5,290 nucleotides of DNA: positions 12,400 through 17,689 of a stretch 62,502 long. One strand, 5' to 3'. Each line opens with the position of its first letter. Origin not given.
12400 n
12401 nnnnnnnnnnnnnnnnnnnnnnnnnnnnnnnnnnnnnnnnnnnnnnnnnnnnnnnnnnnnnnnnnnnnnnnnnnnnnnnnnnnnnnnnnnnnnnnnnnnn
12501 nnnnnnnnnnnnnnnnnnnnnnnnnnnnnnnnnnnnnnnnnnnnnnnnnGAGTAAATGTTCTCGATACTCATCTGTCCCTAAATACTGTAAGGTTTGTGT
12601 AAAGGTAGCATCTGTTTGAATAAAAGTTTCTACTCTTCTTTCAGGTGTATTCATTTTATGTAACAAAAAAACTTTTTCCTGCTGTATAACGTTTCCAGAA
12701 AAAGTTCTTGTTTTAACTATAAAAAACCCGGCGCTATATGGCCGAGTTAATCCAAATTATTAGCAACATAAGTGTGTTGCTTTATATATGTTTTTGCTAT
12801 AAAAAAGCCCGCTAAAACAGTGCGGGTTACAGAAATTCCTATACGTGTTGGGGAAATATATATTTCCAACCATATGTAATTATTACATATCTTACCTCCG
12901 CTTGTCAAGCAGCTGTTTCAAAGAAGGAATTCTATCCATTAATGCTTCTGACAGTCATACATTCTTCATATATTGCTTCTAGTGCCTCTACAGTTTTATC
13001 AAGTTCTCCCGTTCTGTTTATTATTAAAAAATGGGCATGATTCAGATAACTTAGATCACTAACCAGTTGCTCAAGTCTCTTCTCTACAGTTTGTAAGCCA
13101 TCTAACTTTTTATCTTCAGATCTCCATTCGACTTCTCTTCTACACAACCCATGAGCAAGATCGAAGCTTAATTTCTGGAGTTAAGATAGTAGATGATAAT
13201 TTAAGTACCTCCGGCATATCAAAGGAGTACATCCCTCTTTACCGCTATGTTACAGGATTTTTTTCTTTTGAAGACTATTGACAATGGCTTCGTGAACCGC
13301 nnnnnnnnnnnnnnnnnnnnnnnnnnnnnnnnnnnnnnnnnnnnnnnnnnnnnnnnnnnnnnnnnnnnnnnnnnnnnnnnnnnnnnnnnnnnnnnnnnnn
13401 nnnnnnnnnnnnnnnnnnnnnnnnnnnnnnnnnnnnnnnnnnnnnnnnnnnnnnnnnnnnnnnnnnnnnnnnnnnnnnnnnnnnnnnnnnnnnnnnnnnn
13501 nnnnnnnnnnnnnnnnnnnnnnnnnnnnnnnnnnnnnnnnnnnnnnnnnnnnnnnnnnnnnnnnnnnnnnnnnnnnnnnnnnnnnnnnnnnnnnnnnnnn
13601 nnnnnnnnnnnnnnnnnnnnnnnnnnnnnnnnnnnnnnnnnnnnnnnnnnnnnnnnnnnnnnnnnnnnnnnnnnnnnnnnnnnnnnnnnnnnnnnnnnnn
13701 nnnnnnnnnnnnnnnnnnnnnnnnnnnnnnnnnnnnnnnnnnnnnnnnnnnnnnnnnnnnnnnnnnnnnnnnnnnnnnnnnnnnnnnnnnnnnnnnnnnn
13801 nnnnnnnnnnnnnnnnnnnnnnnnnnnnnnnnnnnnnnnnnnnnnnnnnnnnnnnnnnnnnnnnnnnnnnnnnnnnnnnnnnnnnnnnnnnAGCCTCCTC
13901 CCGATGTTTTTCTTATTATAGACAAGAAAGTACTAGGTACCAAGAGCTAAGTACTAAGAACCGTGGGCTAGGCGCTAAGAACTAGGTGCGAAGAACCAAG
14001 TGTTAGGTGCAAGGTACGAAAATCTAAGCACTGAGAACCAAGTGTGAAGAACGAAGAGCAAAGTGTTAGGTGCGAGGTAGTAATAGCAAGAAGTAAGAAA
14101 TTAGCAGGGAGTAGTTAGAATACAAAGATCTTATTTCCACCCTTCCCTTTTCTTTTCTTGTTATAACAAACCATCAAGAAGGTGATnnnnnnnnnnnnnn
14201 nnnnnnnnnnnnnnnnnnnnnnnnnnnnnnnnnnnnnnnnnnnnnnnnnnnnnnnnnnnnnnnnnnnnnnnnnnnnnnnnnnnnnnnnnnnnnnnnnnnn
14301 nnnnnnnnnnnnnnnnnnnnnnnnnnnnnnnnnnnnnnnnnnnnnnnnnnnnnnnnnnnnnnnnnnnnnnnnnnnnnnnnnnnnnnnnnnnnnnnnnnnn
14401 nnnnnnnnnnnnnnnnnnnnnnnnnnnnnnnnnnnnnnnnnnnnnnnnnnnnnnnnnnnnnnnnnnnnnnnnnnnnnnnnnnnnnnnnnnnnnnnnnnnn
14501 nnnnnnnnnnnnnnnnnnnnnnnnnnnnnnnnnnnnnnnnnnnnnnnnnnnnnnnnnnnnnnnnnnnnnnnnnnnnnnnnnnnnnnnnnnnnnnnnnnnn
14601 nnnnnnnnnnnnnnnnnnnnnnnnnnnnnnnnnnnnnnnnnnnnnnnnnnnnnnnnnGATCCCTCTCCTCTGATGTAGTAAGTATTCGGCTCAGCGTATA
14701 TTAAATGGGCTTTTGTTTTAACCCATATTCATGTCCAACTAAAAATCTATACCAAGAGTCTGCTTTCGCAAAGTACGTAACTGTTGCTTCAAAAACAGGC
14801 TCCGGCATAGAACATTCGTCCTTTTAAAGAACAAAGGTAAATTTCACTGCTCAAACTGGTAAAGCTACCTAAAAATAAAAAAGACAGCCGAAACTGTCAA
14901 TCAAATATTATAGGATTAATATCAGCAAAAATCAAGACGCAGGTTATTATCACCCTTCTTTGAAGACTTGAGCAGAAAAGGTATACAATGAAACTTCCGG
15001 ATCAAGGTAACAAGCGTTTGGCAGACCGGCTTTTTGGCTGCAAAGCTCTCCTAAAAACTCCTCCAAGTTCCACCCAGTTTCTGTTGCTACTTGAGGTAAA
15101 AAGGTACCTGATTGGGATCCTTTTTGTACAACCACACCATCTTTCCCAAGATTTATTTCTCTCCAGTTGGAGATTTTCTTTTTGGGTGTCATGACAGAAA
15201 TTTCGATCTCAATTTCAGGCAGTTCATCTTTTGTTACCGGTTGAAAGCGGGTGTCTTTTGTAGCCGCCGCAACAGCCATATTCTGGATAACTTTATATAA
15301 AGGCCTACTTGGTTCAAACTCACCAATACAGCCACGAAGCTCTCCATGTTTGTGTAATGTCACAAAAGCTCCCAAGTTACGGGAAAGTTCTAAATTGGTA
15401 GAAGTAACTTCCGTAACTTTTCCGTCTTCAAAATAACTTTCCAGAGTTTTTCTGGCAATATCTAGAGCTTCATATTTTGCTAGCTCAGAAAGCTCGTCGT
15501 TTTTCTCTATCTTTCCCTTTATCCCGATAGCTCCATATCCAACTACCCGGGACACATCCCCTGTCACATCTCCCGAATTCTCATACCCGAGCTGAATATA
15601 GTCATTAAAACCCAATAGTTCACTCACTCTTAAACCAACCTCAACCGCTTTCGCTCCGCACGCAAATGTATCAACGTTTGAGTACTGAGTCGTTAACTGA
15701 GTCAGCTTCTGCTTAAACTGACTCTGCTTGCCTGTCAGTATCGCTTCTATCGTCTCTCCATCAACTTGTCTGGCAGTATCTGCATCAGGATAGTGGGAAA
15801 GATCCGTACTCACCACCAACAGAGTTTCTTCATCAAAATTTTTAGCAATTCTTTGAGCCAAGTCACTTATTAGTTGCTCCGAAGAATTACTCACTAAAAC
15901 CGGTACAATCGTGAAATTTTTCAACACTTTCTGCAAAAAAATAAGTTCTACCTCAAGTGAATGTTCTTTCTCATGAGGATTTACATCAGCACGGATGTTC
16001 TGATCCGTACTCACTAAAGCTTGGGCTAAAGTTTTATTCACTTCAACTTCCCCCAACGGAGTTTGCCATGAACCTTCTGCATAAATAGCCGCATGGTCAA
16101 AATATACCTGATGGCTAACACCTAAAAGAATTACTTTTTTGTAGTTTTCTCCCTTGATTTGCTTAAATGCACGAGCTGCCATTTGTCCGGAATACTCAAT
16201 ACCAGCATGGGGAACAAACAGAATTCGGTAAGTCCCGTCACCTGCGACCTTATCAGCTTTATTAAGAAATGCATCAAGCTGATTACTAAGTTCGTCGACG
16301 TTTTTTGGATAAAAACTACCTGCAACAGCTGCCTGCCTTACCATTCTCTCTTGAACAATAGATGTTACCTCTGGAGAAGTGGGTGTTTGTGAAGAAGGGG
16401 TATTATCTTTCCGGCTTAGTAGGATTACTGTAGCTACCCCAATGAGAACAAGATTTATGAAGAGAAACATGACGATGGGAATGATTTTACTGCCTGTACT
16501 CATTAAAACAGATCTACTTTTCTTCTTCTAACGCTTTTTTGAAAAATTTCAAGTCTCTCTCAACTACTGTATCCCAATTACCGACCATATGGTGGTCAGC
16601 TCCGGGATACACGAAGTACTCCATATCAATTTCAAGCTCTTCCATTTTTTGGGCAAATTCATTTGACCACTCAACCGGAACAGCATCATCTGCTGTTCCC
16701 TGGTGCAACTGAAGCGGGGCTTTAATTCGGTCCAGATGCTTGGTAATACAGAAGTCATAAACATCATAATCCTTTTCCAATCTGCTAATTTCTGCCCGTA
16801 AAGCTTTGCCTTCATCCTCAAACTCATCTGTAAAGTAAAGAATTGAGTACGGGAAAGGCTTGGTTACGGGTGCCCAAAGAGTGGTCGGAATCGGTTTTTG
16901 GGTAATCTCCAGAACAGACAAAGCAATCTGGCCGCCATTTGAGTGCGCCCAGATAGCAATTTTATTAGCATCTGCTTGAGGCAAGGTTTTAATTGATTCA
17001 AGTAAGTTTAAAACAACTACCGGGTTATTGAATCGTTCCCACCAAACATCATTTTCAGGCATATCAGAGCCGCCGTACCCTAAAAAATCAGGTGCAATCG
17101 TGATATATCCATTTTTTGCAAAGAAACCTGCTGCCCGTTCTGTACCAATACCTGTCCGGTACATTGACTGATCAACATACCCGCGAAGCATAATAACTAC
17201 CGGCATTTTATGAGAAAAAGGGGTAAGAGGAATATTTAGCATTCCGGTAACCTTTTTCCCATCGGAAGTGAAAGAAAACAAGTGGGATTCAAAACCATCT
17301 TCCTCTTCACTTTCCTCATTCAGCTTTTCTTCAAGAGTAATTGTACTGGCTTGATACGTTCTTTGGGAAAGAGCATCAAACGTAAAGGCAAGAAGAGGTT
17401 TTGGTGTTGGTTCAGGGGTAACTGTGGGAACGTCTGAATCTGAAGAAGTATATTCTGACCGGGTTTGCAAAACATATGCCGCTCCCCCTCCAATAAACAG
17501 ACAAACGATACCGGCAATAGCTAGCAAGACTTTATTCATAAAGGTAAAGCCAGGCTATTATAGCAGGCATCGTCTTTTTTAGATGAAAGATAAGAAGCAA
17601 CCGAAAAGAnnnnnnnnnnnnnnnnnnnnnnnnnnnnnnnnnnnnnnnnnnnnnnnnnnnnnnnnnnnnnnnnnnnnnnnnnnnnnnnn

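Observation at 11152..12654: THUMP-less ThiI-like PP-loop enzyme co-transcribed with a TudS-like desulfidase: candidate thio-nucleotide write/erase module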

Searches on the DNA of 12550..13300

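Call 80: search_rna_families(source=window, start=12550, end=13300, threshold=evalue, max_evalue=10, show_alignments=2)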
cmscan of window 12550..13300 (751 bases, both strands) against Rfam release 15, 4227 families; matches with E-value up to 10: 11.
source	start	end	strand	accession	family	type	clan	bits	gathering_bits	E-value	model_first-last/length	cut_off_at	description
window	12759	12896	+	RF02834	VqmR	Gene; sRNA;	-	22.1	76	0.094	1-154/154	no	Vibrio RNA VqmR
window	12712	12806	-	RF02860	Arrc14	Gene; sRNA;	-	22.1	99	0.83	1-167/167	no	Actinobacillus sRNA 14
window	12799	12874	-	RF00513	Trp_leader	Cis-reg; leader;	-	19.8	41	0.26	1-100/100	no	Tryptophan operon leader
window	12760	12802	+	RF00951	mir-1302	Gene; miRNA;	-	18.3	62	7.2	1-52/52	no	mir-1302 microRNA precursor family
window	12617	12758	+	RF02073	STnc260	Gene; sRNA;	-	17.7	100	7.1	1-176/176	no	Salmonella enterica sRNA STnc260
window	12916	12983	-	RF00580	SNORD91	Gene; snRNA; snoRNA; CD-box;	-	17.6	51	4.3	1-95/95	no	Small nucleolar RNA SNORD91 family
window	12682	12800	+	RF02550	RnaG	Gene; sRNA;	-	17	153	5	1-120/120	no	RnaG sRNA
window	12756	12881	+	RF01582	RUF4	Gene; sRNA;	-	16.9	55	1.1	1-277/277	no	RNA of unknown function RUF4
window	12801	12863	+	RF02628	Hrs1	Gene; sRNA;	-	16.2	56.4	2.3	1-74/74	no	Hfq-regulated sRNA 1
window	12729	12831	+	RF00082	SraG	Gene; sRNA;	-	15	50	7.5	1-177/177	no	SraG RNA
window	12721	12883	-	RF00022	GcvB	Gene;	-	11.6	42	7.1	1-204/204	no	GcvB RNA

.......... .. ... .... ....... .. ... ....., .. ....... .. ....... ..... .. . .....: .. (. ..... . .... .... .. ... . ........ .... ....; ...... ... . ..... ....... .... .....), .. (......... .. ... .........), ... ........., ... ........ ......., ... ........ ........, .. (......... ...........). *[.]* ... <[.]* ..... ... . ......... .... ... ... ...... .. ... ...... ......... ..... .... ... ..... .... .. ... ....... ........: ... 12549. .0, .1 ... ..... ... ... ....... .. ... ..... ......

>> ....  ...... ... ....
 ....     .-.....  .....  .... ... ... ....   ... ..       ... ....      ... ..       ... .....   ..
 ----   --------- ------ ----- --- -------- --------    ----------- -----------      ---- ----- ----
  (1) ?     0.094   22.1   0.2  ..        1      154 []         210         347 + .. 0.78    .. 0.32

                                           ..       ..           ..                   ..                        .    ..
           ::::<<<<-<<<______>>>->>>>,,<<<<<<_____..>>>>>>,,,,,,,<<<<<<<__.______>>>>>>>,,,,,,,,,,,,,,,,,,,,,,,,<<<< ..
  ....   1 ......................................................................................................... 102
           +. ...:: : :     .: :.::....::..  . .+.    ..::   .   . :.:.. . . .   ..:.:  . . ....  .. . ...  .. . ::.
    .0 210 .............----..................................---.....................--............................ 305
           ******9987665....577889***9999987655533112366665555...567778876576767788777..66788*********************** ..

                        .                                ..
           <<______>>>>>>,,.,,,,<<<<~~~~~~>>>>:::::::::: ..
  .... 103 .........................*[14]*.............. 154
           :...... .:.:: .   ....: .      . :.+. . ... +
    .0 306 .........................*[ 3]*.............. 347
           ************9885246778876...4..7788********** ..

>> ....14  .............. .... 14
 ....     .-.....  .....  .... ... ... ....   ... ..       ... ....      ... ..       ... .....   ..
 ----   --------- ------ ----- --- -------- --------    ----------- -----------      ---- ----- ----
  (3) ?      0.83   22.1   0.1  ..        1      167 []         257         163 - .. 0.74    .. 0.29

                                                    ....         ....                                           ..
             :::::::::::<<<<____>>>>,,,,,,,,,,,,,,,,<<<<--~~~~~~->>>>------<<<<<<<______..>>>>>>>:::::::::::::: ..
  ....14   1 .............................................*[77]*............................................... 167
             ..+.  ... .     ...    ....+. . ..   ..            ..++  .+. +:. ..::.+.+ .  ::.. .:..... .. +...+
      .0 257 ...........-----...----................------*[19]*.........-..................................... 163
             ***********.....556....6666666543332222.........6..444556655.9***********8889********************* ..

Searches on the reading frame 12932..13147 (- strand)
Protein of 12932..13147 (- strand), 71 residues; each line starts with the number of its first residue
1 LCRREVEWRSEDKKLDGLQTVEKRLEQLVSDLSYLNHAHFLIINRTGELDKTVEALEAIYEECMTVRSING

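Call 3: search_protein_families(library=pfam, proteins=[window:12932-13147:-], max_evalue=0.1)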
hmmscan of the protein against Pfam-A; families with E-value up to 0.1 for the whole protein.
window:12932-13147:- (71 aa): 1 family
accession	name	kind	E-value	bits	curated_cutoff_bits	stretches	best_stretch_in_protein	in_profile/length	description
PF12958.12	DUF3847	-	0.074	13.5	40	1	11-62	12-62/81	Protein of unknown function (DUF3847)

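Call 4: search_protein_families(library=ncbifam, proteins=[window:12932-13147:-], max_evalue=0.1)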
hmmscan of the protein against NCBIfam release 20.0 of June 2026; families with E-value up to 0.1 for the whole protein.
window:12932-13147:- (71 aa): 2 families
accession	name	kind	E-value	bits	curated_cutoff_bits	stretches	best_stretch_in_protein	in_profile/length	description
NF011325.0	PRK14738.1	equivalog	5.8e-05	22.4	263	1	5-60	137-192/206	guanylate kinase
TIGR03263.1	guanyl_kin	equivalog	0.0069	16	160.45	1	5-61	125-179/180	guanylate kinase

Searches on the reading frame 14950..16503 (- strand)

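Call 70: search_protein_families(library=pfam, proteins=[window:14950-16503:-], max_evalue=0.001)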
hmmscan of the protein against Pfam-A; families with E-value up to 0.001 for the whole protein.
window:14950-16503:- (517 aa): 2 families
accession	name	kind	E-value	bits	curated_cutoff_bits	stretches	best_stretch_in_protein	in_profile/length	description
PF01875.22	Memo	-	6.4e-64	216.2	27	1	58-325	2-267/269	Memo-like protein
PF01871.22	AMMECR1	-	3.4e-56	189.8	25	1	348-514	2-168/168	AMMECR1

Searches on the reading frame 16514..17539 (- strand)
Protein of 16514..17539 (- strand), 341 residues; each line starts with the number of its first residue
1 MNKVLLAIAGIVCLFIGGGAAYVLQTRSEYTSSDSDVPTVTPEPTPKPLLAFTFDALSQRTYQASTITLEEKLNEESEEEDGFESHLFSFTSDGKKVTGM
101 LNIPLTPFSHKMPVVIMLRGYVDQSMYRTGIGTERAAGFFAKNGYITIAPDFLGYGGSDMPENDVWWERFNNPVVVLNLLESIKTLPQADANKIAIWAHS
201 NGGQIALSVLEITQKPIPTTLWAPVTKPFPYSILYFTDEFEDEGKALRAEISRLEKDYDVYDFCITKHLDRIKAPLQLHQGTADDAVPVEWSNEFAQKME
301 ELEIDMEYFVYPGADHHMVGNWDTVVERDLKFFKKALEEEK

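Call 71: search_protein_families(library=pfam, proteins=[window:16514-17539:-], max_evalue=0.001)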
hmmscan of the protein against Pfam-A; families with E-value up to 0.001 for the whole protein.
window:16514-17539:- (341 aa): 7 families
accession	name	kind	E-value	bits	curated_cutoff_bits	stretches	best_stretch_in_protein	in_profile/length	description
PF12146.15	Hydrolase_4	-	2.4e-11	43.8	27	1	134-213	21-97/239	Serine aminopeptidase, S33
PF00326.27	Peptidase_S9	-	1.4e-10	41.4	22.6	1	139-338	9-211/213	Prolyl oligopeptidase family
PF01738.24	DLH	-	2e-09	37.8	21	1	269-316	139-186/217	Dienelactone hydrolase family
PF05448.18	AXE1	-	2.3e-06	27.1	21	0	178-324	162-311/321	Acetyl xylan esterase (AXE1)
PF12697.13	Abhydrolase_6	-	2.5e-05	25.5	26.3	1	142-327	25-216/217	Alpha/beta hydrolase family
PF00561.26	Abhydrolase_1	-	5.1e-05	23.5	25.8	1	139-217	22-94/245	alpha/beta hydrolase fold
PF07224.18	Chlorophyllase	-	0.00037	19.8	26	1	111-209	41-133/301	Chlorophyllase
